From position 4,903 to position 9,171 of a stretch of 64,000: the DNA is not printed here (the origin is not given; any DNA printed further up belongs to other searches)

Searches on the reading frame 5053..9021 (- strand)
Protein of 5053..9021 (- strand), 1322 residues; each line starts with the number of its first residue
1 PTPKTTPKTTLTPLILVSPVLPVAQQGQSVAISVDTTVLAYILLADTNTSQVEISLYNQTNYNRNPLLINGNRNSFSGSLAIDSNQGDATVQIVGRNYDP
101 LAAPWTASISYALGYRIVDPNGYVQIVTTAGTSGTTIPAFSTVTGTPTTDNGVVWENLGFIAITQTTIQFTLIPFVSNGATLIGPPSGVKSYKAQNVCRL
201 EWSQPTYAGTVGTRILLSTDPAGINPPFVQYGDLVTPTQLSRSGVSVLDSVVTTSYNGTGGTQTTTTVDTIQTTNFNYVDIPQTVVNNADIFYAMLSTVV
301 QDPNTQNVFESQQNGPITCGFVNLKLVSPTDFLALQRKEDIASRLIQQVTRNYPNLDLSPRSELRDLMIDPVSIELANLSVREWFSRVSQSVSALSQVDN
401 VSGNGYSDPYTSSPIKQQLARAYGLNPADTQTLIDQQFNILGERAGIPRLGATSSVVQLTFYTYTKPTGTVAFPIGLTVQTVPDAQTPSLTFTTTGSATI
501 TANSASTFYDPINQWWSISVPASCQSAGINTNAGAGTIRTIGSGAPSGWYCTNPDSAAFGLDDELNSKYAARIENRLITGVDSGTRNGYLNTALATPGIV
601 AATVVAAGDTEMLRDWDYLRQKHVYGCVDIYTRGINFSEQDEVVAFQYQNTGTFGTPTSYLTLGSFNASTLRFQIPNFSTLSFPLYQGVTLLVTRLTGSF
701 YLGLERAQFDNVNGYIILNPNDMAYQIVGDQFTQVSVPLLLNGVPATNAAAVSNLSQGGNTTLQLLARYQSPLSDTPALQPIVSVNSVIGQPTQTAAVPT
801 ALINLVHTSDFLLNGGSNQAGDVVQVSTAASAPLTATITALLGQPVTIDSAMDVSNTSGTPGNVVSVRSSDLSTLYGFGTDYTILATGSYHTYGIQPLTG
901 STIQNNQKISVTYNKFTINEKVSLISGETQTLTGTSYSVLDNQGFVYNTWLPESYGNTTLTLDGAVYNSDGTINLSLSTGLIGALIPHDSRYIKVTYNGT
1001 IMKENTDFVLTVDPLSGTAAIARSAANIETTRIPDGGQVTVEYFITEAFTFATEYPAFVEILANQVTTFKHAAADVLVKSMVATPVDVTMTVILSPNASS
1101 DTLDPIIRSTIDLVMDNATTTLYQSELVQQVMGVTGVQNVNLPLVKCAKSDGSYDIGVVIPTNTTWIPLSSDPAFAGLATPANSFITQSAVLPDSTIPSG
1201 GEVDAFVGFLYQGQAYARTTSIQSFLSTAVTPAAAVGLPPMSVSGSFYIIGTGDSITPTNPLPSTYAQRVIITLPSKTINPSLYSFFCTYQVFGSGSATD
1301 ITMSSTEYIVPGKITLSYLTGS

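Call 9: search_protein_families(library=phrogs, proteins=[window:5053-9021:-], max_evalue=0.001)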
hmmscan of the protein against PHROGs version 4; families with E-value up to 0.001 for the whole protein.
window:5053-9021:- (1322 aa): 1 family
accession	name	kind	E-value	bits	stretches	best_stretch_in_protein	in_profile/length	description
phrog_1608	-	tail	0.00026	21.5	0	1073-1142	90-166/192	tail protein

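Call 21: search_protein_families(library=pfam, proteins=[window:5053-9021:-], max_evalue=0.001)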
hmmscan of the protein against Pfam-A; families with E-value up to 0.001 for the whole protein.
window:5053-9021:- (1322 aa): 1 family
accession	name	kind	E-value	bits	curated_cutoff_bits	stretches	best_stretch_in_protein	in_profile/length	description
PF04865.19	Baseplate_J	-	3.8e-10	39.9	21.1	1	441-607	8-156/255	Baseplate J-like protein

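Call 60: search_dna_similar(query=window:5053-9021:-, collection=phages, mode=protein, max_evalue=0.00001, max_rows=12)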
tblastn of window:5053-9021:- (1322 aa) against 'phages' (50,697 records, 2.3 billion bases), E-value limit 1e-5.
Records with a match: 2; places in all: 2; records where one place covers at least 80% of the query: 1.
Best place of each record, by identity: <60% 2.
By first word of the organism name: Tunturiibacter 1; uncultured 1.
By host as written in the record: Tunturiibacter psychrotolerans X4BP1 1; - 1.
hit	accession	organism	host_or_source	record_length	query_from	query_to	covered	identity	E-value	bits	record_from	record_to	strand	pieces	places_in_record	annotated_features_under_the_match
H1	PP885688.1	Tunturiibacter phage Tunturi_5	Tunturiibacter psychrotolerans X4BP1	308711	16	1320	93%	46.8%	0e+0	1015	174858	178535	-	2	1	baseplate wedge subunit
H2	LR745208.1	uncultured phage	metagenomic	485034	291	930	48%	26.9%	3e-30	137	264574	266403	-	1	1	record has no annotation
